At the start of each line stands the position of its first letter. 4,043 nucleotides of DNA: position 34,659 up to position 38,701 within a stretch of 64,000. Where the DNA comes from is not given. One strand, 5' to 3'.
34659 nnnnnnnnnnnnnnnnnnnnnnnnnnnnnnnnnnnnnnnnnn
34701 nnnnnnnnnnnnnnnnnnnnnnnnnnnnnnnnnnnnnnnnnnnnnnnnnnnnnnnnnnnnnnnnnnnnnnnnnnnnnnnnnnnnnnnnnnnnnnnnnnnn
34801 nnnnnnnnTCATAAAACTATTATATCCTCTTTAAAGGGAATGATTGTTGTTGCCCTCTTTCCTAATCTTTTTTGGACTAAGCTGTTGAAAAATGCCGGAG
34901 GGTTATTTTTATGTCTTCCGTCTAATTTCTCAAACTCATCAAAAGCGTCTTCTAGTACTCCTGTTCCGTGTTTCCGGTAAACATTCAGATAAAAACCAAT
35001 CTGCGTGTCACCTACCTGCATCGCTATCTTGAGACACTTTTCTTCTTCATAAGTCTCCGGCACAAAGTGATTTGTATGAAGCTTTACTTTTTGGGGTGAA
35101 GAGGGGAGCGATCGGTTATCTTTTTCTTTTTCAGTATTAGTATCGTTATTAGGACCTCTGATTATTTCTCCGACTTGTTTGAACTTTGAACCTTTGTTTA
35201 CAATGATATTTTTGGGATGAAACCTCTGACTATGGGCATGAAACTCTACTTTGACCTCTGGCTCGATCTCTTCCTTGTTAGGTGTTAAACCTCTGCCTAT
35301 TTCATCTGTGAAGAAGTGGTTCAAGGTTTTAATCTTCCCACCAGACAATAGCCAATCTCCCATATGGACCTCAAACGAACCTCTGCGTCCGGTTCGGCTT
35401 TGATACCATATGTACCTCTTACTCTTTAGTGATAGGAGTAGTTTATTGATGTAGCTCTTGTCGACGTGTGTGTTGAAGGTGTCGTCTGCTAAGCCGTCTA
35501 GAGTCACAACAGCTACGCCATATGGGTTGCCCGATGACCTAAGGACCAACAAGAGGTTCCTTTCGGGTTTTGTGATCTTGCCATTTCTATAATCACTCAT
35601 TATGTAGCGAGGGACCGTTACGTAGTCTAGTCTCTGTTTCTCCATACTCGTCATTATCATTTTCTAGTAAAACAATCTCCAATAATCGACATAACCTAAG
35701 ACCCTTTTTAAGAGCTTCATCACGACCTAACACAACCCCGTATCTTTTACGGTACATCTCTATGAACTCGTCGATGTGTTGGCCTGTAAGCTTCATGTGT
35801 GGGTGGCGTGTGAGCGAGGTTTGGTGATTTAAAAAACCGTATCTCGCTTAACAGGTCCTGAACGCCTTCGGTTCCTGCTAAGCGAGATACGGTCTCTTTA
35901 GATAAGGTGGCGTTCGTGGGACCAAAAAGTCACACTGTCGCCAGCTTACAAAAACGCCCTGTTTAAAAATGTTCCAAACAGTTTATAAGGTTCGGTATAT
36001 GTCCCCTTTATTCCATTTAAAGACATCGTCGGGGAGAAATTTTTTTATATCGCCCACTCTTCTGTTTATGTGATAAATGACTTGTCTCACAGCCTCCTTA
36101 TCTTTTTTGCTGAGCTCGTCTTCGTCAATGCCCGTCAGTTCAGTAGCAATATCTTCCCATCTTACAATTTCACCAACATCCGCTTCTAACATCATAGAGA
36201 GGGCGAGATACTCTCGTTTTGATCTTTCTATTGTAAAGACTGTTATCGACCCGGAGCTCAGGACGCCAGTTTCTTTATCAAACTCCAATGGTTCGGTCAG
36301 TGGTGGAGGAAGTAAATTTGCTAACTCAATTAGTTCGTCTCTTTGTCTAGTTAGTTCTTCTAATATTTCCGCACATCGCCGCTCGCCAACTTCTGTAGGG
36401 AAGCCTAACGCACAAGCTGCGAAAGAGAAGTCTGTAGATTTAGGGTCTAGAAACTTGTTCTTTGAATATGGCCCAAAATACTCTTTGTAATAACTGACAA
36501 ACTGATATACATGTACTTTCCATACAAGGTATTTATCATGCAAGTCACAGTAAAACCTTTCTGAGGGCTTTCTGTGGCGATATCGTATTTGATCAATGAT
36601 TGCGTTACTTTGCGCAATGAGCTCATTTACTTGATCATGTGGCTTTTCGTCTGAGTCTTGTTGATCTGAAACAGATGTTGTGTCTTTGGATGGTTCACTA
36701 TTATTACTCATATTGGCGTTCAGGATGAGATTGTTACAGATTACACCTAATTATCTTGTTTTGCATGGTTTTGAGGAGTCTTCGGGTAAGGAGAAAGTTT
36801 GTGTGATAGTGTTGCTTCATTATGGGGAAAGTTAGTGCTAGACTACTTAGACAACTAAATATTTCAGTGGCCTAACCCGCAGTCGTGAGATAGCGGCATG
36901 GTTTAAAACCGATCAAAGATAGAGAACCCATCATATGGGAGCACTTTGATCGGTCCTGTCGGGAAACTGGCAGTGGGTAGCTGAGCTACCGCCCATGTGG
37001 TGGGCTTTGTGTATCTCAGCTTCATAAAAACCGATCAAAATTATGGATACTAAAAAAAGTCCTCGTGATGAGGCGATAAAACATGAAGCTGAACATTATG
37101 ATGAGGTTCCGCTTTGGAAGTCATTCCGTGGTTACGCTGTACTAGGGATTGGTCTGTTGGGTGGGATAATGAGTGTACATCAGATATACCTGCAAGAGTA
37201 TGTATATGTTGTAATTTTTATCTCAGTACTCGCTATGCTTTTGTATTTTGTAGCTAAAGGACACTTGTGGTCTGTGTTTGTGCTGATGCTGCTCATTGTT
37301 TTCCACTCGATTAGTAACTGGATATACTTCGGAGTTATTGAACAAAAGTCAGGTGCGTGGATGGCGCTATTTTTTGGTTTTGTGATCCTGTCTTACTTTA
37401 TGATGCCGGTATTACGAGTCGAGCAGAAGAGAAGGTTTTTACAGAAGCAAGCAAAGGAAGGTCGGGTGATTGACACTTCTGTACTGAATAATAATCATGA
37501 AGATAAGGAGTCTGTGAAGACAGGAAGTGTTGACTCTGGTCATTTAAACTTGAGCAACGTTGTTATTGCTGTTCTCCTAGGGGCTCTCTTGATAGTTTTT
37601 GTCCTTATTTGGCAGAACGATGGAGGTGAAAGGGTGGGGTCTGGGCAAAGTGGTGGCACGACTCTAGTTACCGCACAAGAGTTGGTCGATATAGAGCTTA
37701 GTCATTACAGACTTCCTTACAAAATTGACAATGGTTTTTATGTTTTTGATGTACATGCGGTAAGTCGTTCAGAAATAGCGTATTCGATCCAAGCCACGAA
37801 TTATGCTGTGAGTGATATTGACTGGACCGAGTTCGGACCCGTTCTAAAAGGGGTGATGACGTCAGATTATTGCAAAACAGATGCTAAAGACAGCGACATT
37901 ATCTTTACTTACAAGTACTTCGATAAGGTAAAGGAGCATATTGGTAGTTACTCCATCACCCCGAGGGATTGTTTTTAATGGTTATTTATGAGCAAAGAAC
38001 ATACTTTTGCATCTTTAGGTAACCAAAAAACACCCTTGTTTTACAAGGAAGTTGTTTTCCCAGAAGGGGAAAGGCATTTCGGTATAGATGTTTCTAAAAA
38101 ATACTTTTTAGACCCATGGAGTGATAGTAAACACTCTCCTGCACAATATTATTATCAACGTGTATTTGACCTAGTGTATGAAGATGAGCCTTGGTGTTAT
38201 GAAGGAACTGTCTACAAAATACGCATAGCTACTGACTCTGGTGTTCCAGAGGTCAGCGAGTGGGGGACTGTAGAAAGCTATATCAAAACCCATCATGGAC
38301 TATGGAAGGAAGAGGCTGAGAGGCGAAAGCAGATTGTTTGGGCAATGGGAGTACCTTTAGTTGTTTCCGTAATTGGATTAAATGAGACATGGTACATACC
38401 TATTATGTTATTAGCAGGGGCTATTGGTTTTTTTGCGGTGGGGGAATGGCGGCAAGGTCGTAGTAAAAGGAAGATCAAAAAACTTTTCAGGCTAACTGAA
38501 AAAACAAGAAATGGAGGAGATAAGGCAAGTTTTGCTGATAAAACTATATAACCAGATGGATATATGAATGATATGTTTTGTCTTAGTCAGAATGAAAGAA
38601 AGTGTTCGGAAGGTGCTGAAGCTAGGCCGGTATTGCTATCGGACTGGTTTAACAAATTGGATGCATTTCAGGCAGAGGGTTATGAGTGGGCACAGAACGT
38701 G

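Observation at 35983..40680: Element 1 has a terS-like gene but no capsid, tail or large-terminase genes, plus a four-gene cargo block of unknown function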

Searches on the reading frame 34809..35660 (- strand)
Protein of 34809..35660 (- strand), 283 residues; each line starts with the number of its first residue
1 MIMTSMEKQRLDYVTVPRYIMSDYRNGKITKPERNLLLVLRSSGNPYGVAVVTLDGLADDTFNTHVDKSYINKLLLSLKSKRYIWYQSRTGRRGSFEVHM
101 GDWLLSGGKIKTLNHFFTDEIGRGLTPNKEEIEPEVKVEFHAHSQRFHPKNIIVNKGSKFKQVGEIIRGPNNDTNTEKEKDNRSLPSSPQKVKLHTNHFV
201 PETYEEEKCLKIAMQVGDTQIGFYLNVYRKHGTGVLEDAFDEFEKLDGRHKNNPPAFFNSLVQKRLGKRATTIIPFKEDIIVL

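Call 6: search_protein_families(library=pfam, proteins=[window:34809-35660:-], max_evalue=1)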
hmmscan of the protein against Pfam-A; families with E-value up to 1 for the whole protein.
window:34809-35660:- (283 aa): 0 families

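Call 7: search_protein_families(library=phrogs, proteins=[window:34809-35660:-], max_evalue=1)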
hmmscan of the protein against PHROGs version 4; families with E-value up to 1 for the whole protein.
window:34809-35660:- (283 aa): 0 families

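Call 8: search_protein_families(library=padloc, proteins=[window:34809-35660:-], max_evalue=1)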
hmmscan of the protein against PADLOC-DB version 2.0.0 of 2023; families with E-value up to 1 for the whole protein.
window:34809-35660:- (283 aa): 1 family
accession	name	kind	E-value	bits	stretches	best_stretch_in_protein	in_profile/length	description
PDLC01058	C3a64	-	0.021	13.3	0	64-84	25-45/72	Unknown function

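Call 72: search_protein_families(library=ncbifam, proteins=[window:34809-35660:-], max_evalue=0.1)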
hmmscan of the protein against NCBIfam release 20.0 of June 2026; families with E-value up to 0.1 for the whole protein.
window:34809-35660:- (283 aa): 0 families

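Call 97: search_protein_families(library=phrogs, proteins=[window:34809-35660:-], max_evalue=0.001)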
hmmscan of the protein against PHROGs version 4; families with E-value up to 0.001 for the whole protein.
window:34809-35660:- (283 aa): 0 families

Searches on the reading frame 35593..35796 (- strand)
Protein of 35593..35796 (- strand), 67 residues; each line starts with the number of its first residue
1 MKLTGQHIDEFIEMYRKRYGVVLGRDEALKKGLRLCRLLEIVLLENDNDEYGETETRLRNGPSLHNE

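Call 6: search_protein_families(library=pfam, proteins=[window:35593-35796:-], max_evalue=1)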
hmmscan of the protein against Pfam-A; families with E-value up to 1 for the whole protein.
window:35593-35796:- (67 aa): 0 families

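Call 7: search_protein_families(library=phrogs, proteins=[window:35593-35796:-], max_evalue=1)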
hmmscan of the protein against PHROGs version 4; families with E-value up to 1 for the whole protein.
window:35593-35796:- (67 aa): 0 families

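Call 8: search_protein_families(library=padloc, proteins=[window:35593-35796:-], max_evalue=1)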
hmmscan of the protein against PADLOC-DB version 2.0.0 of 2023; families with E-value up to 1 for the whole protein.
window:35593-35796:- (67 aa): 0 families

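Call 72: search_protein_families(library=ncbifam, proteins=[window:35593-35796:-], max_evalue=0.1)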
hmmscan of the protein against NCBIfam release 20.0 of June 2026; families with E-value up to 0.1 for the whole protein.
window:35593-35796:- (67 aa): 1 family
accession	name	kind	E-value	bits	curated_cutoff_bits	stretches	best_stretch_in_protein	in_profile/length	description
NF005399.0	PRK06946.1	subfamily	0.099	11.9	343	0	4-55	145-196/294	lipid A biosynthesis lauroyl acyltransferase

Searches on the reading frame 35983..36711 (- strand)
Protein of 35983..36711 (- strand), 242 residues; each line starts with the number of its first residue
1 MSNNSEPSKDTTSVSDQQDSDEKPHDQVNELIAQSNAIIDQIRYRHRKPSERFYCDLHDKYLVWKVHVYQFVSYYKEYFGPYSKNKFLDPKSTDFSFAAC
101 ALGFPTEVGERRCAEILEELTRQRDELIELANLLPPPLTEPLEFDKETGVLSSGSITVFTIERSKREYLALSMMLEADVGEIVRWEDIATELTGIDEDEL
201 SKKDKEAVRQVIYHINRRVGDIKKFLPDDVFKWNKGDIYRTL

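Call 6: search_protein_families(library=pfam, proteins=[window:35983-36711:-], max_evalue=1)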
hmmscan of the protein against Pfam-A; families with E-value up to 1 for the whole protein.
window:35983-36711:- (242 aa): 1 family
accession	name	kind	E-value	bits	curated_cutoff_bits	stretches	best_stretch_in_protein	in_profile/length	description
PF21127.4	ATG1-like_MIT2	-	0.25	12.1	27.6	1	162-224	34-93/95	ATG1-like, MIT domain 2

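Call 7: search_protein_families(library=phrogs, proteins=[window:35983-36711:-], max_evalue=1)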
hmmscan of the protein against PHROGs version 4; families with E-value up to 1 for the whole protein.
window:35983-36711:- (242 aa): 2 families
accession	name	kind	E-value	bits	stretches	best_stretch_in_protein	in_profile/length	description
phrog_22439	-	unknown function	0.14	13.2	1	160-224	17-79/156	-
phrog_23179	-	unknown function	0.16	13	1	25-66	48-91/114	-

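Call 8: search_protein_families(library=padloc, proteins=[window:35983-36711:-], max_evalue=1)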
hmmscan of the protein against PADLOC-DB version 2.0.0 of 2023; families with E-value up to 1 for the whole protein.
window:35983-36711:- (242 aa): 0 families

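Call 72: search_protein_families(library=ncbifam, proteins=[window:35983-36711:-], max_evalue=0.1)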
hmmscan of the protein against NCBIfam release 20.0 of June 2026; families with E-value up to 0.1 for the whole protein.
window:35983-36711:- (242 aa): 0 families

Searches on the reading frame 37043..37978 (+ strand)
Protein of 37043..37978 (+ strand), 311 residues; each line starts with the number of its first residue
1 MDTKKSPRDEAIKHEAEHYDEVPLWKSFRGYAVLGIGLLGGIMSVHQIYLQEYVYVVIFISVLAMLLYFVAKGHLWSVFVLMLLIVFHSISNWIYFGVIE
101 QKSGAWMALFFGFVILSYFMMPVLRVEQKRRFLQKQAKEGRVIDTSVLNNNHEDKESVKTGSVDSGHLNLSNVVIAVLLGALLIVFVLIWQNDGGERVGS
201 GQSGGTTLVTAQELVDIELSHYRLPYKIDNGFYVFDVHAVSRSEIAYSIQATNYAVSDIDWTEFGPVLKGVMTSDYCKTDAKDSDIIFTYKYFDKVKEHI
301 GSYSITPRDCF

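Call 6: search_protein_families(library=pfam, proteins=[window:37043-37978:+], max_evalue=1)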
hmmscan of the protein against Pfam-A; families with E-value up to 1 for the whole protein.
window:37043-37978:+ (311 aa): 2 families
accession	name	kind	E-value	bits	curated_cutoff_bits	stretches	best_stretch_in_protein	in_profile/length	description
PF00862.26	GT-B_Sucrose_synth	-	0.067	12.5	23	1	240-304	166-232/290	Sucrose synthase first GT-B domain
PF24220.1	DUF7439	-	0.17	12.3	27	1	26-66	21-61/75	Family of unknown function (DUF7439)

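Call 7: search_protein_families(library=phrogs, proteins=[window:37043-37978:+], max_evalue=1)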
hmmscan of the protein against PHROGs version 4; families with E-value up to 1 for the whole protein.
window:37043-37978:+ (311 aa): 1 family
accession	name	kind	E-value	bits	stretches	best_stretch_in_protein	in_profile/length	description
phrog_4092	-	unknown function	0.21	12.7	1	26-66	21-61/81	-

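Call 8: search_protein_families(library=padloc, proteins=[window:37043-37978:+], max_evalue=1)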
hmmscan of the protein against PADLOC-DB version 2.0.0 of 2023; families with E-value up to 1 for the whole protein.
window:37043-37978:+ (311 aa): 0 families

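Call 52: find_homologous_proteins(query=window:37043-37978:+, max_evalue=0.001)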
Query window:37043-37978:+ (311 aa): 2 proteins with E <= 0.001 among 1577 candidates.
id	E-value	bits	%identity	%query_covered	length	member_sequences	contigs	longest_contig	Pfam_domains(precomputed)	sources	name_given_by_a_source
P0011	3.3e-205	698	100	100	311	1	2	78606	-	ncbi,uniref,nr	ncbi:hypothetical protein H6778_03615 [Candidatus Nomurabacteria bacterium]|uniref:Uncharacterized p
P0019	6.8e-50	188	52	59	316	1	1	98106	-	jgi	jgi:hypothetical protein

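Call 54: find_encoding_contigs(protein=P0019, flank=10000, max_places=3)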
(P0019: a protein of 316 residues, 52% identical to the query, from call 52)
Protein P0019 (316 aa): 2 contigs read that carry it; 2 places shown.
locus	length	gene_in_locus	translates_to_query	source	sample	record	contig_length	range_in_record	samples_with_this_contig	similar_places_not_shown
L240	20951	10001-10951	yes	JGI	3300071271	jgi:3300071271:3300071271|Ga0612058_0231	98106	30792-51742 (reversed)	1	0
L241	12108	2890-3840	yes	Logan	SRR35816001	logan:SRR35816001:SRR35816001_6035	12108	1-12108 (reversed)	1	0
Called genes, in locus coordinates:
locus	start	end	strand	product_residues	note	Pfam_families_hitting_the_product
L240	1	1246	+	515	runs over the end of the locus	PF03116:NQR2_RnfD_RnfE (weak), PF00175:NAD_binding_1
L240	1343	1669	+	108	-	-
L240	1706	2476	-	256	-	PF03167:UDG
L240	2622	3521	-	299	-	PF01149:Fapy_DNA_glyco, PF06831:H2TH, PF06827:zf-FPG_IleRS (weak)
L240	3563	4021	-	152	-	-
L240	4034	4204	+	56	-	-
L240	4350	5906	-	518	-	PF00239:Resolvase, PF07508:Recombinase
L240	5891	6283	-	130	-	-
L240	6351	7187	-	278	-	-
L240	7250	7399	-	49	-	-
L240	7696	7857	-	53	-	-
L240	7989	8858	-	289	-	-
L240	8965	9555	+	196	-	PF16677:GP3_package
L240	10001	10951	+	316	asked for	-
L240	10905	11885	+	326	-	-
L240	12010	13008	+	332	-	-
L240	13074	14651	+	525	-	PF12161:HsdM_N, PF02384:N6_Mtase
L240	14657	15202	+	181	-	-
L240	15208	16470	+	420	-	PF01420:Methylase_S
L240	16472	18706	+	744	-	PF13166:AAA_13, PF13304:AAA_21 (faint), PF13166:AAA_13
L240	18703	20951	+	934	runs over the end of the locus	PF04313:HSDR_N, PF04851:ResIII, PF00270:DEAD, PF18766:SWI2_SNF2, PF22679:T1R_D3-like, PF12008:EcoR124_C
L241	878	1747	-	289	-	-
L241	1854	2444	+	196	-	PF16677:GP3_package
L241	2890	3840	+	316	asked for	-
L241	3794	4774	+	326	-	-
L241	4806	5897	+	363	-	-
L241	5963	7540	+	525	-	PF12161:HsdM_N, PF02384:N6_Mtase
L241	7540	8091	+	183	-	-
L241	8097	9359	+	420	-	PF01420:Methylase_S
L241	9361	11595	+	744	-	PF13166:AAA_13, PF13304:AAA_21 (faint), PF13166:AAA_13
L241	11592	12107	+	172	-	?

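Call 72: search_protein_families(library=ncbifam, proteins=[window:37043-37978:+], max_evalue=0.1)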
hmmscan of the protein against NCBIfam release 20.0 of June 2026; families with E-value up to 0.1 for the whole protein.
window:37043-37978:+ (311 aa): 0 families

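Call 97: search_protein_families(library=phrogs, proteins=[L240:10905-11885:+, L240:7989-8858:-, L240:5891-6283:-], max_evalue=0.001)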
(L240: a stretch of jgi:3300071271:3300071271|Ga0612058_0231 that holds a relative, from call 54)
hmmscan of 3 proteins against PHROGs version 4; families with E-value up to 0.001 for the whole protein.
L240:10905-11885:+ (326 aa): 0 families

L240:7989-8858:- (289 aa): 0 families

L240:5891-6283:- (130 aa): 0 families

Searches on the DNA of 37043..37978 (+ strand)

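Call 57: search_rna_families(sources=[L240, L241, L242, L243, L127, L140, L189, L053, L166, L160, L210, L239, L207, L075], threshold=gathering)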
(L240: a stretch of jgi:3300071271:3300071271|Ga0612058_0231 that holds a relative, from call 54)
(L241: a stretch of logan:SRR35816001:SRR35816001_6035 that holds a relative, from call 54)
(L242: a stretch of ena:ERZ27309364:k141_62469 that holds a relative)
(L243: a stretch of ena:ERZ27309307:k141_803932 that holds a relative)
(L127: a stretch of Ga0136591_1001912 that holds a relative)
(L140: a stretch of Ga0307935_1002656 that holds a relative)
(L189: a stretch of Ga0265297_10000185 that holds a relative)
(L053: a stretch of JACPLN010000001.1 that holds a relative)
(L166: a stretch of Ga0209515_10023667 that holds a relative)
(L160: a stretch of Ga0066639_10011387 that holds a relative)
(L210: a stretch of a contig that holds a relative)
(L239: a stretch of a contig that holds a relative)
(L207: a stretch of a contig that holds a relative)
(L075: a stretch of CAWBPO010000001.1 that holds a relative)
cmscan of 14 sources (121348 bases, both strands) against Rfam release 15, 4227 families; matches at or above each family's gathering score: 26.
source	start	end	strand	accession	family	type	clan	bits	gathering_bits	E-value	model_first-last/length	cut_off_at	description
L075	5215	5335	+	RF03000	LOOT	Gene; sRNA;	-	103.1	46.4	1.4e-18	1-121/121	no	LOOT RNA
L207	7854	7975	+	RF03000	LOOT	Gene; sRNA;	-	100.5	46.4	5.9e-18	1-121/121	no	LOOT RNA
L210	4492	4610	+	RF03000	LOOT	Gene; sRNA;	-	95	46.4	1.1e-16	1-121/121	no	LOOT RNA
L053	7550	7666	+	RF03000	LOOT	Gene; sRNA;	-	92.7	46.4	3.9e-16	1-121/121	no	LOOT RNA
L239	2447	2566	+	RF03000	LOOT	Gene; sRNA;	-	89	46.4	2.8e-15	1-121/121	no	LOOT RNA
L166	318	437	-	RF03000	LOOT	Gene; sRNA;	-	88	46.4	4.9e-15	1-121/121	no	LOOT RNA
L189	5707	5824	-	RF03000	LOOT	Gene; sRNA;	-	78.3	46.4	9.1e-13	1-121/121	no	LOOT RNA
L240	4290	4361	+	RF00005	tRNA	Gene; tRNA;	CL00001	76.5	29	9.5e-15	1-71/71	no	tRNA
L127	5703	5822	-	RF03000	LOOT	Gene; sRNA;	-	75.9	46.4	3.3e-12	1-121/121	no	LOOT RNA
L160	7030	7134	+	RF03000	LOOT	Gene; sRNA;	-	75.9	46.4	3.3e-12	1-113/121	3'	LOOT RNA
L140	2576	2695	-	RF03000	LOOT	Gene; sRNA;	-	74.8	46.4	5.9e-12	1-121/121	no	LOOT RNA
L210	5072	5143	-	RF00005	tRNA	Gene; tRNA;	CL00001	70.7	29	3.8e-13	1-71/71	no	tRNA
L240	9825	9946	+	RF03000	LOOT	Gene; sRNA;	-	70.2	46.4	6.9e-11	1-121/121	no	LOOT RNA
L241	2714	2835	+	RF03000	LOOT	Gene; sRNA;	-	70.2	46.4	6.9e-11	1-121/121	no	LOOT RNA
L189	9603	9676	-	RF00005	tRNA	Gene; tRNA;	CL00001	69.4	29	8.8e-13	1-71/71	no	tRNA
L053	684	754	-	RF00005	tRNA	Gene; tRNA;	CL00001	69.1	29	1.1e-12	1-71/71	no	tRNA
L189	8703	8776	-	RF00005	tRNA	Gene; tRNA;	CL00001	67.4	29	3.1e-12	1-71/71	no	tRNA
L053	2297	2368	+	RF00005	tRNA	Gene; tRNA;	CL00001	67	29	4e-12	1-71/71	no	tRNA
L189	8892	8966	-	RF00005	tRNA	Gene; tRNA;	CL00001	65.5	29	1.1e-11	1-71/71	no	tRNA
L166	5596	5667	-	RF00005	tRNA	Gene; tRNA;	CL00001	65.5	29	1e-11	1-71/71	no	tRNA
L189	8971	9042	-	RF00005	tRNA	Gene; tRNA;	CL00001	65.2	29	1.2e-11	1-71/71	no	tRNA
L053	757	827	-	RF00005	tRNA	Gene; tRNA;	CL00001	60.9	29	1.9e-10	1-71/71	no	tRNA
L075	6048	6118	-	RF00005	tRNA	Gene; tRNA;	CL00001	60.3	29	2.8e-10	1-71/71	no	tRNA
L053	3569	3639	+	RF00005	tRNA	Gene; tRNA;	CL00001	58.1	29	1.1e-09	1-71/71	no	tRNA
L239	649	733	+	RF00005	tRNA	Gene; tRNA;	CL00001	54.4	29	1.2e-08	1-71/71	no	tRNA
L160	45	129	+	RF00005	tRNA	Gene; tRNA;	CL00001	51.6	29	6.8e-08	1-71/71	no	tRNA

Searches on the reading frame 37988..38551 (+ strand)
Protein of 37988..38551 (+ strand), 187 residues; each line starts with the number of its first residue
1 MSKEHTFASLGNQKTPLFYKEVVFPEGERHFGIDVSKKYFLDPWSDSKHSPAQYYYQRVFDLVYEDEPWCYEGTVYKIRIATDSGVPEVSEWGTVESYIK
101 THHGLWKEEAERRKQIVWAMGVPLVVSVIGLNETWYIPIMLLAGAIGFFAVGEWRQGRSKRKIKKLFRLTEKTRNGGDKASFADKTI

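Call 6: search_protein_families(library=pfam, proteins=[window:37988-38551:+], max_evalue=1)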
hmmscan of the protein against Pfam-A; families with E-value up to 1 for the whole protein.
window:37988-38551:+ (187 aa): 0 families

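Call 7: search_protein_families(library=phrogs, proteins=[window:37988-38551:+], max_evalue=1)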
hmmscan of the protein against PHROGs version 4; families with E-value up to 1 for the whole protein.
window:37988-38551:+ (187 aa): 2 families
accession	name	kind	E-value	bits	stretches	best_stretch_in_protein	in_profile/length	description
phrog_17936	-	unknown function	0.12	13.6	1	67-112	57-107/126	-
phrog_26076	-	unknown function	0.12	13.4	1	133-168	14-47/63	-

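Call 8: search_protein_families(library=padloc, proteins=[window:37988-38551:+], max_evalue=1)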
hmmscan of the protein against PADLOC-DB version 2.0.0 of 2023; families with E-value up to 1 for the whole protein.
window:37988-38551:+ (187 aa): 0 families

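Call 62: search_protein_representatives(protein=window:37988-38551:+)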
Query: 187 residues. Proteins with E-value up to 0.001 (for the whole library): 2; up to 1e-10: 1; up to 1e-30: 1. The best 2 are listed.
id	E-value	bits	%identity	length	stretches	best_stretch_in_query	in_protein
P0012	1.0e-125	432.9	100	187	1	1-187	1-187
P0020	4.7e-04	36.0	25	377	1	18-171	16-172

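Call 72: search_protein_families(library=ncbifam, proteins=[window:37988-38551:+], max_evalue=0.1)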
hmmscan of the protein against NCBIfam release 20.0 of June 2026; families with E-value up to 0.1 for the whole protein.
window:37988-38551:+ (187 aa): 0 families
